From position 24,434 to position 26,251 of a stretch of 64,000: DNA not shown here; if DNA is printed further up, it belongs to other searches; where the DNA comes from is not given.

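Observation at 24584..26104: Orphan SAP-domain protein with a FokI-like cleavage domain and no methyltransferase partner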

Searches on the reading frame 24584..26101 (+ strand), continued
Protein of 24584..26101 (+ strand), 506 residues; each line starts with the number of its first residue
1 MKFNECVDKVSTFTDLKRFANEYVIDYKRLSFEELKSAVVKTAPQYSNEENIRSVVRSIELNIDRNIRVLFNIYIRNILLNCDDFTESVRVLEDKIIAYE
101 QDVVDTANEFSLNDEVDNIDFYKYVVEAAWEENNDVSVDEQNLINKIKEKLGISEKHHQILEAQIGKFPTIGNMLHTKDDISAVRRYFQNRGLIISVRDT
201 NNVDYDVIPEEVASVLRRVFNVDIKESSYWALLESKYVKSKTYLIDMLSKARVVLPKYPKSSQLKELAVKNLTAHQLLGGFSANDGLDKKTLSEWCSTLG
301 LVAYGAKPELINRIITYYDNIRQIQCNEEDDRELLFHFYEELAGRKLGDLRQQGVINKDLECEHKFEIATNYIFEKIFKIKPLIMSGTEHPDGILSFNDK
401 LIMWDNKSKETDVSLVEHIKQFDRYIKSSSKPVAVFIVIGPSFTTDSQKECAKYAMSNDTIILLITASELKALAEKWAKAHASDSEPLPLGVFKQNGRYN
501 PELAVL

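Call 32: find_related_loci(query=A1, collection=genome_contigs, flank=10000)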
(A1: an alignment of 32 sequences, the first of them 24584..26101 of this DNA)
Query A1 (506 aa) in genome_contigs; peptide patterns used: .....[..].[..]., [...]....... (x = any residue, [..] = any of these).
269 stretches matched a pattern; 215 encode a relative of the query (tblastn E <= 1e-3); the best 80 are kept; 80 distinct loci.
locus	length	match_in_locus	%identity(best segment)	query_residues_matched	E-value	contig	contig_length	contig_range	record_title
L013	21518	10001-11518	91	1-506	0e+0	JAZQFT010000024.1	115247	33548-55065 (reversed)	MAG: Ruminococcus sp. isolate T1900044632_TS20190098.MAGScoT_cleanbin_000018 SGB_1067_k141_1466155, whole genome shotgun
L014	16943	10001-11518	87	1-506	0e+0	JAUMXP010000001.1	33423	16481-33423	MAG: Eubacteriales bacterium isolate S16M_St_3 NODE_194_length_33423_cov_6.166357, whole genome shotgun sequence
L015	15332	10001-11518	75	1-506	0e+0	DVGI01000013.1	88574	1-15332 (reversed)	MAG TPA_asm: Candidatus Fimenecus excrementavium isolate ChiSjej1B19-6168 ChiSjej1B19M5__C85832_L88574_SRR6323093, whole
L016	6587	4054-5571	71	1-506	0e+0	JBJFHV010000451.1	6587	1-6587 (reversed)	MAG: Acutalibacteraceae bacterium isolate PUUB61_bin.027 NODE_5880_length_6587_cov_4.852572, whole genome shotgun sequen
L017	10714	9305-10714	73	1-470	0e+0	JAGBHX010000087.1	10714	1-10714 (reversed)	MAG: Clostridia bacterium isolate RGIG9134 Water_deer_Rectum.Co__c711052, whole genome shotgun sequence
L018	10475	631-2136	57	1-503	0e+0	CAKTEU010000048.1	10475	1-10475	MAG: uncultured Eubacteriales bacterium isolate REFINED_METABAT215_TOP10_CONTIGS_1500_ASSEMBLY_K77_MERGED__Hadza_PheChl_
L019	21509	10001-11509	56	1-503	0e+0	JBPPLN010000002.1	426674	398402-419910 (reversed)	Acutalibacteraceae bacterium SVS042 scaffold_2, whole genome shotgun sequence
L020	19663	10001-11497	52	1-499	1e-177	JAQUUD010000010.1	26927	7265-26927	MAG: Clostridia bacterium isolate STD2_135 NODE_6336_length_26927_cov_5.811530_Sandtown_D2, whole genome shotgun sequenc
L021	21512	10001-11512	52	1-504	2e-176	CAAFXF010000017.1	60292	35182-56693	MAG TPA_asm: Clostridia bacterium, isolate HGM12870, WGS project CAAFXF010000000 data, contig: SRS475647_60_k119_56991,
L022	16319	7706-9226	62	1-506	0e+0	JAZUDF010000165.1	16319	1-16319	MAG: Faecousia sp. isolate T1900045310_TH20190080.MAGScoT_cleanbin_000020 SGB_6217_k141_1287478, whole genome shotgun se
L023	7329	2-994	73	173-503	1e-171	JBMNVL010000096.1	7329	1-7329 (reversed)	MAG: Acutalibacteraceae bacterium isolate SBF912SR2HQ0058 scaffold_46305_c1, whole genome shotgun sequence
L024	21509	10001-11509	50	1-503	6e-169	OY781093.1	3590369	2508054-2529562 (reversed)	MAG: Christensenellaceae bacterium isolate 0d35d9bd-b5b0-4a05-a9e0-6f20998331e6 genome assembly, chromosome: 1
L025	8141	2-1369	55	51-506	7e-169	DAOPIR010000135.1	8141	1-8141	MAG TPA_asm: Candidatus Limiplasma sp. isolate AMR_MDS_3298 NODE_9373_length_8141_cov_5.621197, whole genome shotgun seq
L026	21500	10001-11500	51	1-500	1e-164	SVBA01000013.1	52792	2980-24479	MAG: Erysipelotrichaceae bacterium isolate SIG216 NODE_231_length_52792_cov_39.972645, whole genome shotgun sequence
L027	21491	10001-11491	49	7-503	8e-163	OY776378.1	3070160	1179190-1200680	MAG: Christensenellaceae bacterium isolate 810d6d61-b0c4-42bb-bd3a-0296a85592aa genome assembly, chromosome: 1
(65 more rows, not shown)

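Call 33: search_dna_similar(query=window:24584-26101:+, collection=phages, mode=protein, max_evalue=0.001)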
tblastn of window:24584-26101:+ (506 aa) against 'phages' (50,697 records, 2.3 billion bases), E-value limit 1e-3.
No match.

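Call 34: search_dna_similar(query=window:24584-26101:+, collection=plasmids, mode=protein, max_evalue=0.001)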
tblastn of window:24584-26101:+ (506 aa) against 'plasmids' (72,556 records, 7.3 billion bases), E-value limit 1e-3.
Records with a match: 1; places in all: 1; records where one place covers at least 80% of the query: 0.
Best place of each record, by identity: <60% 1.
By first word of the organism name: Natrinema 1.
By predicted mobility (MOB-suite, as given by PLSDB): non-mobilizable 1.
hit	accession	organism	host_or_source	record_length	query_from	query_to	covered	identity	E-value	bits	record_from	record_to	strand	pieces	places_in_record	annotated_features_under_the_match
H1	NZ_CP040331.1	Natrinema versiforme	-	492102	163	505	68%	24.4%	1e-7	62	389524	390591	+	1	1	hypothetical protein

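Call 39: search_protein_families(library=pfam, alignment_id=A2, max_evalue=0.001)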
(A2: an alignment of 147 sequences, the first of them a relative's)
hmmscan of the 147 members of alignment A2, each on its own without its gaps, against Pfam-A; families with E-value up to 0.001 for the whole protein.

A. member 1, L013:9053-9634:+ (194 aa): 1 family
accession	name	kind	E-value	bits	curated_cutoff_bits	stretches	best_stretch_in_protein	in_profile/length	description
PF02659.21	Mntp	-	7.4e-38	130.1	24.4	1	36-189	2-152/152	Putative manganese efflux pump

B. families by the number of members that match (of 147 scanned): 217 families (the first 25 are shown)
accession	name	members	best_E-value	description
PF05635.17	23S_rRNA_IVP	5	2.7e-25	23S rRNA-intervening sequence protein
PF01381.28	HTH_3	5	4.9e-18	Helix-turn-helix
PF13560.12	HTH_31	5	1.6e-11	Helix-turn-helix domain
PF12844.13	HTH_19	4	2.3e-13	Helix-turn-helix domain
PF00037.32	Fer4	4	6.3e-11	4Fe-4S binding domain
PF12838.12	Fer4_7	4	9.3e-11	4Fe-4S dicluster domain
PF13237.11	Fer4_10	4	1.8e-09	4Fe-4S dicluster domain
PF13187.11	Fer4_9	4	2.1e-08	4Fe-4S dicluster domain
PF12837.12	Fer4_6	4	9.7e-08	4Fe-4S binding domain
PF12797.12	Fer4_2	4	1.3e-07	4Fe-4S binding domain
PF13443.12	HTH_26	4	0.00031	Cro/C1-type HTH DNA-binding domain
PF04480.18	DUF559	3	1.5e-27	Protein of unknown function (DUF559)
PF04326.19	SLFN_AlbA_2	3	3.8e-21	Schlafen, AlbA_2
PF14697.11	Fer4_21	3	1.3e-12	4Fe-4S dicluster domain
PF00583.31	Acetyltransf_1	3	8.4e-10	Acetyltransferase (GNAT) family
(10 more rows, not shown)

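Call 53: find_related_loci(query=A1, collection=viral_contigs, flank=10000)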
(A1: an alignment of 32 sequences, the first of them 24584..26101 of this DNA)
Query A1 (506 aa) in viral_contigs; peptide patterns used: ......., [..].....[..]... (x = any residue, [..] = any of these).
40 stretches matched a pattern; 1 encode a relative of the query (tblastn E <= 1e-3); 1 distinct loci.
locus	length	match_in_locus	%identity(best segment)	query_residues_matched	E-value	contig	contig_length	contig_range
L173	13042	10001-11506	60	1-503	0e+0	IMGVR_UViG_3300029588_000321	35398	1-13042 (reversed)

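Call 56: fold_search(model_id=the predicted structure, library=viral)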
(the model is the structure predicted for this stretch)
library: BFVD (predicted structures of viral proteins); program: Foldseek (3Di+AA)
matches with E <= 10: 350; with E <= 0.001: 0
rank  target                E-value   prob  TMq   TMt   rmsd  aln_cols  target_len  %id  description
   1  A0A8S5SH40            2.1e-02  0.51  0.13  0.18  21.7       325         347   14  Endonuclease-like protein [Siphoviridae sp. ctBCr48]
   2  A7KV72                5.2e-02  0.14  0.12  0.12  27.3       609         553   12  (no name in the UniProt tables at hand)
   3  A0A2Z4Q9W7            6.6e-02  0.89  0.19  0.38  14.6       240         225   12  (no name in the UniProt tables at hand)
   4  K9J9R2                7.6e-02  0.47  0.17  0.26  16.2       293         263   11  Putative DNA-dependent RNA polymerase (Fragment) [Acinetobacter phage phiAB2]
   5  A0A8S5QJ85            9.2e-02  1.00  0.23  0.37   6.3       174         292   12  Restriction endonuclease [Siphoviridae sp. ctezl47]
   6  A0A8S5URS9            9.2e-02  0.60  0.20  0.29  24.7       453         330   10  Restriction endonuclease [Siphoviridae sp. cthae16]
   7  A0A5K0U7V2            1.3e-01  0.13  0.08  0.08  20.3       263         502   10  PhoD-like phosphatase (Fragment) [Yasminevirus sp. GU-2018]
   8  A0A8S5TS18            1.3e-01  0.14  0.14  0.16  29.6       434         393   10  Endonuclease-like protein [Siphoviridae sp. ctEw721]
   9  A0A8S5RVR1            1.5e-01  0.20  0.12  0.10  21.3       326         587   13  Transcriptional regulator OhrR regulator, MarR family, TRANSCRIPTION.93A [Siphoviridae sp. ctHip2]
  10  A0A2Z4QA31            1.7e-01  0.63  0.19  0.37  22.4       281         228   14  (no name in the UniProt tables at hand)
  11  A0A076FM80            3.3e-01  0.63  0.18  0.34  17.4       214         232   11  Uncharacterized protein [Aureococcus anophagefferens virus]
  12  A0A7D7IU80            3.3e-01  0.06  0.12  0.10  18.2       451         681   10  RNA-directed RNA polymerase (Fragment) [Hymenopteran arto-related virus OKIAV1338]
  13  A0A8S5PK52            3.8e-01  0.51  0.20  0.38  23.2       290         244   14  Restriction endonuclease [Siphoviridae sp. ctXBp18]
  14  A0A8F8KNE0            4.0e-01  0.69  0.15  0.30  11.9       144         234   15  DNA-directed RNA polymerase subunit 5 [Clandestinovirus]
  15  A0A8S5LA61            4.2e-01  0.09  0.08  0.17  17.0       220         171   11  Tail protein [Siphoviridae sp. ctFNZ2]
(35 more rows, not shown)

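Call 59: search_protein_families(library=padloc, alignment_id=A2, max_evalue=0.00001)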
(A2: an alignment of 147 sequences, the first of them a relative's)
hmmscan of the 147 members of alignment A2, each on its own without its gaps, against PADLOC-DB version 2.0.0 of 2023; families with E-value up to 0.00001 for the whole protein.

A. member 1, L013:9053-9634:+ (194 aa): 0 families

B. families by the number of members that match (of 147 scanned): 98 families (the first 25 are shown)
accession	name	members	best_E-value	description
PDLC03945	RmrA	3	6.7e-13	-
PDLC03954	RmrA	3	2.5e-12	-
PDLC03951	RmrA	3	1.8e-11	-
PDLC03947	RmrA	3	2.1e-11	-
PDLC02926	HTH_VI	3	2.4e-11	-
PDLC04142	capH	3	6.1e-11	capH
PDLC03952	RmrA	3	3.2e-10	-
PDLC03944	RmrA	3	1.5e-09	-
PDLC04135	mad3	2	6.1e-41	mads_3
PDLC04164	AriA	2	2.1e-37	-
PDLC02394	pAgo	2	7e-24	-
PDLC02980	AriA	2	5e-16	-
PDLC02402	Aga_SIR2-PNTD1-PNTD2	2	1.1e-14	Class I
PDLC02418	Aga_SIR2-Kinase-PNTD1-PNTD2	2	8.2e-12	Class I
PDLC04140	mad8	2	9.4e-12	mads_8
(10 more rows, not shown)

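Call 62: search_protein_families(library=padloc, alignment_id=A4, max_evalue=0.00001)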
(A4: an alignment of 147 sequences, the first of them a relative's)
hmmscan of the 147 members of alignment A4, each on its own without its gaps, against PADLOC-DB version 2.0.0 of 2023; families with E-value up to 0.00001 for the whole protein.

A. member 1, L021:559-1098:+ (180 aa): 0 families

B. families by the number of members that match (of 147 scanned): 255 families (the first 25 are shown)
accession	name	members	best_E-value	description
PDLC04135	mad3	4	1.3e-35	mads_3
PDLC04142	capH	4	7.7e-11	capH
PDLC02926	HTH_VI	4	1.3e-10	-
PDLC03954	RmrA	3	3.1e-11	-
PDLC00065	GajA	2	3.9e-54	AAA ATPase domain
PDLC00079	GajA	2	1e-48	AAA ATPase domain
PDLC00063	GajA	2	5.3e-42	AAA ATPase domain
PDLC00093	GajA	2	4e-38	AAA ATPase domain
PDLC00095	GajA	2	2.4e-31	AAA ATPase domain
PDLC00088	GajA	2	2.6e-29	AAA ATPase domain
PDLC00068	GajA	2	1.3e-21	AAA ATPase domain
PDLC04140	mad8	2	1.8e-09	mads_8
PDLC03944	RmrA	2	7.1e-09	-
PDLC00077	GajA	1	2.9e-153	AAA ATPase domain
PDLC03492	REase_II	1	5.9e-128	Type II restriction enzyme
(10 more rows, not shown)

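Call 71: search_protein_families(library=pfam, proteins=[L173:5086-6705:-, L173:3985-4851:-, L173:2386-3237:-, L173:9337-9978:+, L173:11681-13042:+, L173:1041-1511:-, L173:1542-1985:-, L173:7434-7829:-, L173:8333-8665:-, L173:3340-3819:-], max_evalue=0.001)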
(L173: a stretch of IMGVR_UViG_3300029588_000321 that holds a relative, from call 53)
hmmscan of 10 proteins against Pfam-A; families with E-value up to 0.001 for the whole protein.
L173:5086-6705:- (540 aa): 1 family
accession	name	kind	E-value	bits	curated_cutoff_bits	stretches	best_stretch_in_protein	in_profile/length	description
PF14284.11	PcfJ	-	5.6e-34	117.5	25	1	368-521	1-147/147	PcfJ-like protein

L173:3985-4851:- (289 aa): 2 families
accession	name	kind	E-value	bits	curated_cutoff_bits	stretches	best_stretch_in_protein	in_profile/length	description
PF11300.13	DUF3102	-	7.4e-06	26.7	24.4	1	24-129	19-128/129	Protein of unknown function (DUF3102)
PF10506.14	USHBP1_PDZ-bd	-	0.00039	21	24.5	0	123-146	2-25/65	Harmonin-binding protein USHBP1, PDZ-binding domain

L173:2386-3237:- (284 aa): 1 family
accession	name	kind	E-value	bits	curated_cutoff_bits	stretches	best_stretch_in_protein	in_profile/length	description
PF23343.2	REP_ORF2-G2P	-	2.2e-08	34.7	27.8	1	68-181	1-97/99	Replication-associated protein ORF2/G2P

L173:9337-9978:+ (214 aa): 5 families
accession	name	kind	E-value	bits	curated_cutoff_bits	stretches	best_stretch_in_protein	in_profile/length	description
PF00717.28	Peptidase_S24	-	2.4e-28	98.6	23.3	1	89-208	1-116/116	Peptidase S24-like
PF01381.28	HTH_3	-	6.1e-16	58.7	23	1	24-78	1-55/55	Helix-turn-helix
PF12844.13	HTH_19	-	4.7e-13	49.3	30.2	1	23-80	3-60/64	Helix-turn-helix domain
PF13560.12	HTH_31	-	4.9e-13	49.6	27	1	20-73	2-56/64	Helix-turn-helix domain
PF13443.12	HTH_26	-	2.8e-05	24.7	22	1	23-80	1-59/63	Cro/C1-type HTH DNA-binding domain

L173:11681-13042:+ (453 aa): 1 family
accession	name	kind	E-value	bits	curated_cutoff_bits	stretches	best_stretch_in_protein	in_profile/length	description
PF00589.27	Phage_integrase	-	1.6e-27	96.8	27.1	2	177-314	3-124/172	Phage integrase family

L173:1041-1511:- (157 aa): 1 family
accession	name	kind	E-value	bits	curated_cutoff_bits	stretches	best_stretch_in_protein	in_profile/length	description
PF03592.21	Terminase_2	-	1.9e-06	29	26.1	1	26-133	2-104/141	Terminase small subunit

L173:1542-1985:- (148 aa): 1 family
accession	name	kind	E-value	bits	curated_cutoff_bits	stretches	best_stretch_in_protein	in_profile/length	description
PF07374.17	DUF1492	-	0.00016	22.2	21.5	1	47-113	16-82/100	Protein of unknown function (DUF1492)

L173:7434-7829:- (132 aa): 0 families

L173:8333-8665:- (111 aa): 0 families

L173:3340-3819:- (160 aa): 0 families
